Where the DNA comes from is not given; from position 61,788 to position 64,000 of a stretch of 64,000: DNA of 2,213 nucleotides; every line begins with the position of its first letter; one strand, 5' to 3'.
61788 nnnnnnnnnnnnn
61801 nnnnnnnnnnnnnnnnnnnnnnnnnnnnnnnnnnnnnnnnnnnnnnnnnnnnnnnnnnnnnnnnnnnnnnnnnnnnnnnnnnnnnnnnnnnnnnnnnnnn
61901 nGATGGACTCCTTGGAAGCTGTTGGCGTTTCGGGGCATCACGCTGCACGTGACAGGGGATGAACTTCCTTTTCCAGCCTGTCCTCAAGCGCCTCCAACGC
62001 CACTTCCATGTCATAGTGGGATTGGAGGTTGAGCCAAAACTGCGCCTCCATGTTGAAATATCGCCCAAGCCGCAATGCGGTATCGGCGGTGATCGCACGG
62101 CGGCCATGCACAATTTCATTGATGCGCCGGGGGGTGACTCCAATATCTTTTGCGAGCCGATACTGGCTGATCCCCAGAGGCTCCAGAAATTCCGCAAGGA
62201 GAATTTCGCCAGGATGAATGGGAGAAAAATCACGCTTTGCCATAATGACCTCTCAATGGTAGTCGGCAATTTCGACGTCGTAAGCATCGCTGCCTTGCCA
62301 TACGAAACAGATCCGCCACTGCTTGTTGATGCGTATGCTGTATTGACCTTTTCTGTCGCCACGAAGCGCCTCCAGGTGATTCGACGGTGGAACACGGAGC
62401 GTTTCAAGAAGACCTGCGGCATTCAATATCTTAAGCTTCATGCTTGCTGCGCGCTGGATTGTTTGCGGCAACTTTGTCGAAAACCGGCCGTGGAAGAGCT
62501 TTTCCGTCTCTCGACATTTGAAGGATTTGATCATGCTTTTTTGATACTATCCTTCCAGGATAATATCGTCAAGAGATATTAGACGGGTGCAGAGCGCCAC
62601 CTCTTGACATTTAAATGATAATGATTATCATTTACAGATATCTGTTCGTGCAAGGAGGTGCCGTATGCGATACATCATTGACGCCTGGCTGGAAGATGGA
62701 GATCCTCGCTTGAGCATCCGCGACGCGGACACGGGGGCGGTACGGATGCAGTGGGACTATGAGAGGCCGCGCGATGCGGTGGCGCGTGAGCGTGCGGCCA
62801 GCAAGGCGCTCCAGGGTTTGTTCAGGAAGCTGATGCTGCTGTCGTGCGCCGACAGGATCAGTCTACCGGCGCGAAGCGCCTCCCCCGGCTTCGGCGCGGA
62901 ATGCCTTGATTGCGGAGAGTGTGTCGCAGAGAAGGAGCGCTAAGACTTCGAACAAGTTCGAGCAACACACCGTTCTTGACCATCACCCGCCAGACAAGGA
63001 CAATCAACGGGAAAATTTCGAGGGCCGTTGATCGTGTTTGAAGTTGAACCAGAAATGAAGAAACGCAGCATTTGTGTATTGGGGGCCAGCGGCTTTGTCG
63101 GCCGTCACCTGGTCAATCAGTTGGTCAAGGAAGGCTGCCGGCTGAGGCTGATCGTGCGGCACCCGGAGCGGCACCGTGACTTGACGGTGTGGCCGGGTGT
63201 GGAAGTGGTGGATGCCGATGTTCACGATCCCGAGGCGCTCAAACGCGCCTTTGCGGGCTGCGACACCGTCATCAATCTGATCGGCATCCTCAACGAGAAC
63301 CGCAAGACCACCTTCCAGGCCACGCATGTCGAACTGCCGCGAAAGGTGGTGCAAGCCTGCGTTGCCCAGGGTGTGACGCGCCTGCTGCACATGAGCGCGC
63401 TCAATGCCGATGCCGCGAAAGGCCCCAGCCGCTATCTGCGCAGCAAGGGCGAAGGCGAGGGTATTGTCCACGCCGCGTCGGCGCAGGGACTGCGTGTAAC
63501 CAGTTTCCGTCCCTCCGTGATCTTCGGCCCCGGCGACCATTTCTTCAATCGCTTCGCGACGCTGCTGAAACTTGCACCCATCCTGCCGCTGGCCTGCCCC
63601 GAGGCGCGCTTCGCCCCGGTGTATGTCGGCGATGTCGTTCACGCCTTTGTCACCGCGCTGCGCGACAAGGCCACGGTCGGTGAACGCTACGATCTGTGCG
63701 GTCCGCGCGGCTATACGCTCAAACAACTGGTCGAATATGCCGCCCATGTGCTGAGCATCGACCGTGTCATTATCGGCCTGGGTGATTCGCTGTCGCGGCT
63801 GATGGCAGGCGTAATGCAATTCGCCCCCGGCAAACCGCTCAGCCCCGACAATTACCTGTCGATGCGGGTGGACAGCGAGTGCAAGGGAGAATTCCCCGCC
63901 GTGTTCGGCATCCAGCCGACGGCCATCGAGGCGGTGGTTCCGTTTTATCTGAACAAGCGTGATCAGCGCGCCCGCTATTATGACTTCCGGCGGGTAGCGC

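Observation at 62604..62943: Near-consensus Fur box overlapping the promoter of an unannotatable 92-aa Cys-containing ORF next to an NDUFA9-like oxidoreductase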

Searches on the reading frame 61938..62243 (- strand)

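Call 6: search_protein_families(library=pfam, proteins=[window:61938-62243:-], max_evalue=1)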
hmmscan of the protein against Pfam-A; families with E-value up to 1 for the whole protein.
window:61938-62243:- (101 aa): 6 families
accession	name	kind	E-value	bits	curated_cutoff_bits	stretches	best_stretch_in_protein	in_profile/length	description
PF01381.28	HTH_3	-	1.9e-10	41.1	23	1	16-67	1-52/55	Helix-turn-helix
PF12844.13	HTH_19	-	2.7e-05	24.4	30.2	1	16-68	4-56/64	Helix-turn-helix domain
PF13443.12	HTH_26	-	0.00041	21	22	1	18-65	4-52/63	Cro/C1-type HTH DNA-binding domain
PF15943.11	YdaS_toxin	-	0.0013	18.9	30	1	26-59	10-43/65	Bacterial toxin YdaS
PF13560.12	HTH_31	-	0.0071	17.1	27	1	23-64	13-55/64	Helix-turn-helix domain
PF09048.16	Cro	-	0.016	15.6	32.7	1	16-52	6-40/59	Cro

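Call 7: search_protein_families(library=ncbifam, proteins=[window:61938-62243:-], max_evalue=1)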
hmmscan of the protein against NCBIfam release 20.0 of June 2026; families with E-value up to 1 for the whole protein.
window:61938-62243:- (101 aa): 6 families
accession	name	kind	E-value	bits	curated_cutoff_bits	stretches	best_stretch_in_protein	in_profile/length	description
TIGR02607.1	antidote_HigA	equivalog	1.1e-33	114.9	47.7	1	7-82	3-78/81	HigA family addiction module antitoxin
TIGR03070.1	couple_hipB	subfamily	0.00038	20.3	71.65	1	23-66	14-57/58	type II toxin-antitoxin system Y4mF family antitoxin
NF038139.1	Reg_Aceta_RamB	equivalog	0.001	17.8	700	1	24-71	15-62/465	acetate metabolism transcriptional regulator RamB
NF006746.0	PRK09270.1-5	subfamily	0.032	13.1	250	1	47-92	116-163/210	nucleoside/nucleotide kinase family protein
NF006745.0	PRK09270.1-4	equivalog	0.067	12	228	1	39-91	138-190/246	nucleoside/nucleotide kinase family protein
NF003162.0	PRK04140.1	equivalog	0.13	11.3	263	1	16-84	131-199/317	transcriptional regulator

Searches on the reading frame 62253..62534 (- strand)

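Call 6: search_protein_families(library=pfam, proteins=[window:62253-62534:-], max_evalue=1)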
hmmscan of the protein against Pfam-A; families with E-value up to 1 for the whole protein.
window:62253-62534:- (93 aa): 2 families
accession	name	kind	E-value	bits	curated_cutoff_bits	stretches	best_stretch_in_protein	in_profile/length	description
PF05015.19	HigB-like_toxin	-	1.5e-16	61.1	27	1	5-93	3-91/91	RelE-like toxin of type II toxin-antitoxin system HigB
PF06769.20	YoeB_toxin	-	0.09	13.3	27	1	55-82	42-69/80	YoeB-like toxin of bacterial type II toxin-antitoxin system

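Call 7: search_protein_families(library=ncbifam, proteins=[window:62253-62534:-], max_evalue=1)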
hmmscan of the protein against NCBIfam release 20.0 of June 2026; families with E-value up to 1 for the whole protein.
window:62253-62534:- (93 aa): 1 family
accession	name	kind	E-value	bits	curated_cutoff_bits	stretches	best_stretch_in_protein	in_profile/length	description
TIGR02116.1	toxin_Txe_YoeB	equivalog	0.01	16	51.8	1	52-78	39-65/80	Txe/YoeB family addiction module toxin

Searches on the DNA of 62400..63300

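Call 11: search_rna_families(source=window, start=62400, end=63300, threshold=evalue, max_evalue=10, show_alignments=3)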
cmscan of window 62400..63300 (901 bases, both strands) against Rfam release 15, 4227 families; matches with E-value up to 10: 1.
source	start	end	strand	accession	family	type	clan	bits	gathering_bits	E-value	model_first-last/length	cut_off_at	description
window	62604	62644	+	RF00444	PrrF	Gene; sRNA;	-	23.2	90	0.19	1-150/150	no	PrrF RNA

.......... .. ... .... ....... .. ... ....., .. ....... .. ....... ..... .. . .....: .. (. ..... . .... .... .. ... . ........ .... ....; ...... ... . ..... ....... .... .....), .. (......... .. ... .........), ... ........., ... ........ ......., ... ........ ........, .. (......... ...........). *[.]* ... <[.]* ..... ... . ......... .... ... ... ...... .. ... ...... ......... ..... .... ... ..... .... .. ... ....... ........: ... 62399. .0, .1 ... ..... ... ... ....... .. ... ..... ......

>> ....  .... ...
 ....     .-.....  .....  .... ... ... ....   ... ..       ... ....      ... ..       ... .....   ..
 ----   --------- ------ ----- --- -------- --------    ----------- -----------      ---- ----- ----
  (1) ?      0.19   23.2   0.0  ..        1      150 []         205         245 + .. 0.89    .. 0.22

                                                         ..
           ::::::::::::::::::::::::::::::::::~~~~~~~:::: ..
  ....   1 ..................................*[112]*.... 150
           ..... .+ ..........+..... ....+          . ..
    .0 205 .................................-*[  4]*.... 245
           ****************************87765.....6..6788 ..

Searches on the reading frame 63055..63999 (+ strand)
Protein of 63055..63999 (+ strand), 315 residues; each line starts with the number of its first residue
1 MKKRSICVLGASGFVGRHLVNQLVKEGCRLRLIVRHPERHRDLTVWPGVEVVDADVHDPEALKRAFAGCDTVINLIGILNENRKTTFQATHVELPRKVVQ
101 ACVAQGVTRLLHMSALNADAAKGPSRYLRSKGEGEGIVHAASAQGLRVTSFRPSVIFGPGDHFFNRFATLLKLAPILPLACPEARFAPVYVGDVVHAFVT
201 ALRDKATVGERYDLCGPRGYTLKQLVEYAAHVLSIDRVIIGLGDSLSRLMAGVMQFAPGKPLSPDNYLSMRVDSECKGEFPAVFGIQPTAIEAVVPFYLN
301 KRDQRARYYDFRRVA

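Call 6: search_protein_families(library=pfam, proteins=[window:63055-63999:+], max_evalue=1)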
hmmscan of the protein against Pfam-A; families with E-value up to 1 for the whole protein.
window:63055-63999:+ (315 aa): 13 families
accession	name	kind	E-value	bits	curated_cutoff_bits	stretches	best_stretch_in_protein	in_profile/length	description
PF01370.27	Epimerase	-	1.7e-25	90.3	20.9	1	6-213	1-238/240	NAD dependent epimerase/dehydratase family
PF13460.12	NAD_binding_10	-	1.9e-23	83.7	27.2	1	10-153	1-143/184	NAD(P)H-binding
PF01073.25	3Beta_HSD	-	2.8e-22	79.5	22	2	8-118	2-119/280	3-beta hydroxysteroid dehydrogenase/isomerase family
PF05368.20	NmrA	-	1.2e-14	55.1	27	1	3-123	2-115/298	NmrA-like family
PF07993.18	NAD_binding_4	-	2e-08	34.2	20.1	2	108-158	158-209/258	Male sterility protein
PF16363.11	GDP_Man_Dehyd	-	6.5e-06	26.3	27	1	8-75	2-82/332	GDP-mannose 4,6 dehydratase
PF04321.23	RmlD_sub_bind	-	7.7e-05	22.3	27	1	6-175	3-171/287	RmlD substrate binding domain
PF03435.24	Sacchrp_dh_NADP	-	8.7e-05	23.3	25.1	1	6-78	1-78/129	Saccharopine dehydrogenase NADP binding domain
PF02254.24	TrkA_N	-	0.00012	22.8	23.8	1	7-99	2-94/116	TrkA-N domain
PF00106.31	adh_short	-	0.00019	21.4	26.6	1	6-122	3-124/195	short chain dehydrogenase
PF01113.26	DapB_N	-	0.049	14.2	25.6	1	5-74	2-73/124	Dihydrodipicolinate reductase, N-terminus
PF08659.16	KR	-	0.054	13.9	22.6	1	7-79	4-86/180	KR domain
PF13561.12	adh_short_C2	-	0.08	12.9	27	1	15-93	8-95/236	Enoyl-(Acyl carrier protein) reductase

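Call 7: search_protein_families(library=ncbifam, proteins=[window:63055-63999:+], max_evalue=1)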
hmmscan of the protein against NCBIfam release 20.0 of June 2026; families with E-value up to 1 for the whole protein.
window:63055-63999:+ (315 aa): 60 families (the best 25 are shown)
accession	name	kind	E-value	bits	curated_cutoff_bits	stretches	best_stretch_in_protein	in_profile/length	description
TIGR03466.1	HpnA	hypoth_equivalog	2.3e-21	76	367.65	1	7-235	4-248/327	hopanoid-associated sugar epimerase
NF042423.1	oxyalk_red_Shew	equivalog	1e-13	51.1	580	1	4-201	9-220/331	2-alkyl-3-oxoalkanoate reductase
NF052578.1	StrlDmthSdmBMthl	equivalog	1.7e-13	51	600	1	8-231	5-243/328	sterol demethylase protein SdmB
NF042422.1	oxyalk_red_OleD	equivalog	2.2e-13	50.3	580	1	6-202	3-215/329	2-alkyl-3-oxoalkanoate reductase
TIGR04180.1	EDH_00030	hypoth_equivalog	3.6e-12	46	475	1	7-115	2-121/297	NAD-dependent 4,6-dehydratase LegB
NF050030.1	thlkprotThyD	equivalog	3.7e-12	46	400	1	6-98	3-99/305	thylakoid membrane protein ThyD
TIGR01777.1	yfcH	hypoth_equivalog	7.3e-11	42.2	207.35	1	6-234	1-242/292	TIGR01777 family oxidoreductase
NF004520.0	PRK05865.1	equivalog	1e-09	36.9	1509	1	6-252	3-215/854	sugar epimerase family protein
TIGR01746.1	Thioester-redct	subfamily_domain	1.8e-09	37.3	213.35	2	124-229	163-277/371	thioester reductase domain-containing protein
NF047837.1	UDPAcbARedWbcJ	equivalog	1.9e-08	33.6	500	1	48-208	25-190/372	UDP-2-acetamido-2,6-beta-L-arabino-hexul-4-ose reductase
NF058621.1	DiazavRedAvaA7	equivalog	3.9e-07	30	400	1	6-122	3-121/304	3-diazoavenalumate denitrifying reductase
NF005539.0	PRK07201.1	equivalog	5.6e-07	28.7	549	1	7-233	4-266/657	SDR family oxidoreductase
NF041293.1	G6PDh_Azf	equivalog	8e-07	28.7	400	1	5-116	4-116/252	NAD-dependent glucose-6-phosphate dehydrogenase Azf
NF005467.0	PRK07060.1-5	equivalog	2.2e-06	27.4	360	1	3-92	9-101/245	SDR family oxidoreductase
NF006565.0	PRK09072.1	equivalog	2.2e-05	24.1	238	1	2-88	4-93/265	SDR family oxidoreductase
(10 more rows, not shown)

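Call 66: search_solved_structures(query=window:63055-63999:+, max_evalue=0.00001)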
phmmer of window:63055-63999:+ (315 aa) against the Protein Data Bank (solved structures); distinct sequences matched with E-value up to 0.00001: 39.
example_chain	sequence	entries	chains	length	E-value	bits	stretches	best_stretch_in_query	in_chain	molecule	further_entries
9g83_P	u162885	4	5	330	1.8e-41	145.7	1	5-302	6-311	NAD-dependent epimerase/dehydratase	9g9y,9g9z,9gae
7v2d_J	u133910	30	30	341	2.9e-29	105.6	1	7-236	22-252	NADH dehydrogenase [ubiquinone] 1 alpha subcomplex subunit 9, mitochondrial | NADH dehydrogenase ubiquinone 1 alpha subcomplex subunit 9, mitochondrial | NADH:u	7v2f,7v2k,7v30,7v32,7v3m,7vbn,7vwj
7w2k_J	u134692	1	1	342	3e-29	105.6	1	7-236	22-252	NADH:ubiquinone oxidoreductase subunit A9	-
7v2c_J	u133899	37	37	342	3e-29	105.6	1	7-236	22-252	NADH dehydrogenase [ubiquinone] 1 alpha subcomplex subunit 9, mitochondrial | NADH dehydrogenase ubiquinone 1 alpha subcomplex subunit 9, mitochondrial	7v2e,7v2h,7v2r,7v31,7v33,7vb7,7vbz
9buh_L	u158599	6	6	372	3.8e-29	105.2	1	7-235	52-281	NADH dehydrogenase [ubiquinone] 1 alpha subcomplex subunit 9, mitochondrial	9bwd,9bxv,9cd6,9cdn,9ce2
7vxu_J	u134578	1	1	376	3.9e-29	105.2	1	7-235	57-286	NADH dehydrogenase ubiquinone 1 alpha subcomplex subunit 9, mitochondrial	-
5gpn_p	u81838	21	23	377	4e-29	105.2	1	7-235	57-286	NADH dehydrogenase [ubiquinone] 1 alpha subcomplex subunit 9 | NADH dehydrogenase [ubiquinone] 1 alpha subcomplex subunit 9, mitochondrial | NADH:ubiquinone oxi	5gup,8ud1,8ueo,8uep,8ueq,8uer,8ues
5xtb_J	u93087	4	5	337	4.2e-29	105.1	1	7-292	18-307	NADH dehydrogenase [ubiquinone] 1 alpha subcomplex subunit 9, mitochondrial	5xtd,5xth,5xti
9ti4_J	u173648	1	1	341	4.4e-29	105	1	7-292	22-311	NADH dehydrogenase [ubiquinone] 1 alpha subcomplex subunit 9, mitochondrial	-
9cwt_J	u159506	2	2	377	6e-29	104.6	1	7-292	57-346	NADH dehydrogenase [ubiquinone] 1 alpha subcomplex subunit 9, mitochondrial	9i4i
6g2j_P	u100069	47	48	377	1.5e-28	103.2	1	7-292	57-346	NADH dehydrogenase [ubiquinone] 1 alpha subcomplex subunit 9, mitochondrial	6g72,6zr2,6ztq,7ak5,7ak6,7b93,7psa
9w2u_P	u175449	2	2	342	2.3e-27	99.4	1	7-265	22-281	NADH dehydrogenase [ubiquinone] 1 alpha subcomplex subunit 9, mitochondrial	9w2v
7dgq_R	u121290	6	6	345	2.4e-27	99.3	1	7-265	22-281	NADH dehydrogenase [ubiquinone] 1 alpha subcomplex subunit 9, mitochondrial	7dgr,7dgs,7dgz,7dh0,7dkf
5lnk_d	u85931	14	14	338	3e-27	99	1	7-234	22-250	Mitochondrial complex I, 39 kDa subunit | NADH:ubiquinone oxidoreductase subunit A9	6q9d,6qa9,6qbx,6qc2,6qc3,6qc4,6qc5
7zdh_d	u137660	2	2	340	3.1e-27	98.9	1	7-234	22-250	NADH:ubiquinone oxidoreductase subunit A9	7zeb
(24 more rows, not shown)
